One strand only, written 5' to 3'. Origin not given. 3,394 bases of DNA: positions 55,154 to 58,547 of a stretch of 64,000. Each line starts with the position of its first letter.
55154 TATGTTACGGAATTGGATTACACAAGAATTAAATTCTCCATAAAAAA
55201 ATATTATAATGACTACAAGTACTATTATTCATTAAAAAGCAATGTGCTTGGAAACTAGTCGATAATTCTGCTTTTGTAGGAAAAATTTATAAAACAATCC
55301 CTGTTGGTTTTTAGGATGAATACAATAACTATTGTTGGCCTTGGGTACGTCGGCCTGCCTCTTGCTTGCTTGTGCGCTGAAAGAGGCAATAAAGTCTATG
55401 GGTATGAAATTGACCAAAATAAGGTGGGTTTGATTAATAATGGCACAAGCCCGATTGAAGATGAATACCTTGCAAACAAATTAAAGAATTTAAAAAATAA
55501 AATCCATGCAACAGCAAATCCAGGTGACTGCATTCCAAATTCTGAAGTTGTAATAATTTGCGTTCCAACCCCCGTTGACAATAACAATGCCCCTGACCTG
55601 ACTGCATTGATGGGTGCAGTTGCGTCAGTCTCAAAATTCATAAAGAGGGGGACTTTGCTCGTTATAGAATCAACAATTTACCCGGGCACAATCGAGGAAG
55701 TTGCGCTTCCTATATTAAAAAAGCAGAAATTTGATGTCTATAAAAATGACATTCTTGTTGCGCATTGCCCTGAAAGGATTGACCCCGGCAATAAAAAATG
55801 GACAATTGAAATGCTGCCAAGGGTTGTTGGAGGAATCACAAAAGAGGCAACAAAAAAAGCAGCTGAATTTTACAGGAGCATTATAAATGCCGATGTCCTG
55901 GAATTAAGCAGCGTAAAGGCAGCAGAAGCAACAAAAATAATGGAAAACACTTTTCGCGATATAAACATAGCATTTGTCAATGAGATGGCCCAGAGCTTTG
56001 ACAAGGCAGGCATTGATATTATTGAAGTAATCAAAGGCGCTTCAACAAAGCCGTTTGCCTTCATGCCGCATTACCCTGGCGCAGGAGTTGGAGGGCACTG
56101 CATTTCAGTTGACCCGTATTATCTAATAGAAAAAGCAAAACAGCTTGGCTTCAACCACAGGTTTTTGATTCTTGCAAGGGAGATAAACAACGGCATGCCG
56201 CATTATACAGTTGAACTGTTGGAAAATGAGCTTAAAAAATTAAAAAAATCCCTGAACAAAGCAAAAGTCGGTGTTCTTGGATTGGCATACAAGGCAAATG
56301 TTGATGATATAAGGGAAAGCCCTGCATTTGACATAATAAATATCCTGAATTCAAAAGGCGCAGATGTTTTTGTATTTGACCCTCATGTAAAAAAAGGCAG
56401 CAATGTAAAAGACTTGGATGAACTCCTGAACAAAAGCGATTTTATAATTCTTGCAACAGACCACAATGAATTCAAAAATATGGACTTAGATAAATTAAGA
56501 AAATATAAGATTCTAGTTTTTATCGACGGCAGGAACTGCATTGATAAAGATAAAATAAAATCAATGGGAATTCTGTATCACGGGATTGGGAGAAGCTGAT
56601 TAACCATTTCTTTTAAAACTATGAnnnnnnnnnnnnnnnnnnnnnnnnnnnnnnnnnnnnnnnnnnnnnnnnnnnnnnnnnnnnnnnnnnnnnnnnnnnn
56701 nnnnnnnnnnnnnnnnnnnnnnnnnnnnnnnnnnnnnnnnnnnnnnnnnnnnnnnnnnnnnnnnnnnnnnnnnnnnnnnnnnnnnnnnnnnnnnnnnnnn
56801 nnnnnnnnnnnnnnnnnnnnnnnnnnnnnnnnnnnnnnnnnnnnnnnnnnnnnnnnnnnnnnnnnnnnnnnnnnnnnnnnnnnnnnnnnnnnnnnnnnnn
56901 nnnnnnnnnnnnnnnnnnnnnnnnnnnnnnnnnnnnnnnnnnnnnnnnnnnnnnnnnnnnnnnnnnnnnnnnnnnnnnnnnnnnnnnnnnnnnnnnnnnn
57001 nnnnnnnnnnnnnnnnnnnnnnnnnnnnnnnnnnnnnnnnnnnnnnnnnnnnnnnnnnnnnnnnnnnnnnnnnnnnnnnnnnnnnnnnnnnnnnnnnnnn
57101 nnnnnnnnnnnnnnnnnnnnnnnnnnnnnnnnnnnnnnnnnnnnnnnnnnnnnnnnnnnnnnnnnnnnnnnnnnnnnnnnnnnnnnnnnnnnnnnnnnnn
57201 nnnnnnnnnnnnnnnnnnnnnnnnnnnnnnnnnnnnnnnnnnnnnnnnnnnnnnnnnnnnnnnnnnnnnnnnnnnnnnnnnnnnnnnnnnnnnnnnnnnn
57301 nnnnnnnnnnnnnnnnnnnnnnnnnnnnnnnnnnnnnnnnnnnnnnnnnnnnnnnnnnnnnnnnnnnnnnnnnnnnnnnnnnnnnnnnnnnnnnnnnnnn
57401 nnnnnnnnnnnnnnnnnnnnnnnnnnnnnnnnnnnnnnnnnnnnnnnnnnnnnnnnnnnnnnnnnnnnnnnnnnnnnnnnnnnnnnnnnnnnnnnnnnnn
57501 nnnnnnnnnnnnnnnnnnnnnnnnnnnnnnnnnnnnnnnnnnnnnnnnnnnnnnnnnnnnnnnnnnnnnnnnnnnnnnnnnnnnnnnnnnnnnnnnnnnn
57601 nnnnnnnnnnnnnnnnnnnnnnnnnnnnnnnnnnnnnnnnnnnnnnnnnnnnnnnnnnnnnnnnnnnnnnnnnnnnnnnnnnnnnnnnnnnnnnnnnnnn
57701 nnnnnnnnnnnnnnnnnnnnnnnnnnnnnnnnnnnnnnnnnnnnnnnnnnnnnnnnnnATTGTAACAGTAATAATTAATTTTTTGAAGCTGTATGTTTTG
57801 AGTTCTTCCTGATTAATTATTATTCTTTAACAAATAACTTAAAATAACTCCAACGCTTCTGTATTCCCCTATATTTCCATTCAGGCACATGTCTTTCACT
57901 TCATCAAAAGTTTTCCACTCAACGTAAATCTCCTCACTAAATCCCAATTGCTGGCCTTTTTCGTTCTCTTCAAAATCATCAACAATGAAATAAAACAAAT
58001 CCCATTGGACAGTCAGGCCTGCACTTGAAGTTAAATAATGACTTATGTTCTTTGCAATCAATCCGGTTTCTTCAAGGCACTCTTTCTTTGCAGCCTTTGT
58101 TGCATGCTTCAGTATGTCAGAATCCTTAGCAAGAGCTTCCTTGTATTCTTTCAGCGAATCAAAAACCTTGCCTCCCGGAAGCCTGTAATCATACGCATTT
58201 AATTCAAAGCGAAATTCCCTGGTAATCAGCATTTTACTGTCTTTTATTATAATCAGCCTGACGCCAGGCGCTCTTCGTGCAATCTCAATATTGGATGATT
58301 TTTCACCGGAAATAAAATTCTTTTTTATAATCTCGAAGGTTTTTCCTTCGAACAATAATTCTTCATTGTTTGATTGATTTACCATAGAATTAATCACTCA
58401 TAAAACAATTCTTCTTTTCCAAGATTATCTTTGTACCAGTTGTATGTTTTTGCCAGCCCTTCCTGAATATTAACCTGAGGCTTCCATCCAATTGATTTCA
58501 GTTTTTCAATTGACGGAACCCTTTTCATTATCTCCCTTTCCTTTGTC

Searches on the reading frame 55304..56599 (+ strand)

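Call 22: search_protein_families(library=pfam, proteins=[window:55304-56599:+])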
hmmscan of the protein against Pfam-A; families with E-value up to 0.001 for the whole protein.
window:55304-56599:+ (431 aa): 6 families
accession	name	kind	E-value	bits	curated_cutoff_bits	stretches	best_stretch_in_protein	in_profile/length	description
PF03721.20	UDPG_MGDP_dh_N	-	3.1e-42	144.7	27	1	7-186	2-183/187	UDP-glucose/GDP-mannose dehydrogenase family, NAD binding domain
PF00984.24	UDPG_MGDP_dh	-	6.8e-30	103.5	25.4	1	206-296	2-93/94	UDP-glucose/GDP-mannose dehydrogenase family, central domain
PF03720.21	UDPG_MGDP_dh_C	-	5.6e-28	97.8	30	1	323-415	1-103/103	UDP-glucose/GDP-mannose dehydrogenase family, UDP binding domain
PF01210.29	NAD_Gly3P_dh_N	-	6.3e-09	36.4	23.1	1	8-124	2-117/158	NAD-dependent glycerol-3-phosphate dehydrogenase N-terminus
PF03446.21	NAD_binding_2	-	9.5e-07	29.4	21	1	7-134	1-104/161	NAD binding domain of 6-phosphogluconate dehydrogenase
PF02826.25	2-Hacid_dh_C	-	6.9e-06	26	25.1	0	343-388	50-102/178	D-isomer specific 2-hydroxyacid dehydrogenase, NAD binding domain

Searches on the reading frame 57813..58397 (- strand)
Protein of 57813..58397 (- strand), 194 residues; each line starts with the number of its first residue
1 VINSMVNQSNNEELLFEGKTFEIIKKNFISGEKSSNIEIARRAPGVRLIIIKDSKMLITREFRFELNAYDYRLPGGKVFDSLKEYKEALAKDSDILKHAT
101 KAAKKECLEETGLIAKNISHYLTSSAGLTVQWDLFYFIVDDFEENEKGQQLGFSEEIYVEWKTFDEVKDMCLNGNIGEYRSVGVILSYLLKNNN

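Call 22: search_protein_families(library=pfam, proteins=[window:57813-58397:-])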
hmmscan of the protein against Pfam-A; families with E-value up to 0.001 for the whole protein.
window:57813-58397:- (194 aa): 1 family
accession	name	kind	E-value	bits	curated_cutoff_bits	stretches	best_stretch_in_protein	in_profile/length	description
PF00293.34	NUDIX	-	3.7e-06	27.4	21.1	1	43-167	3-118/134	NUDIX domain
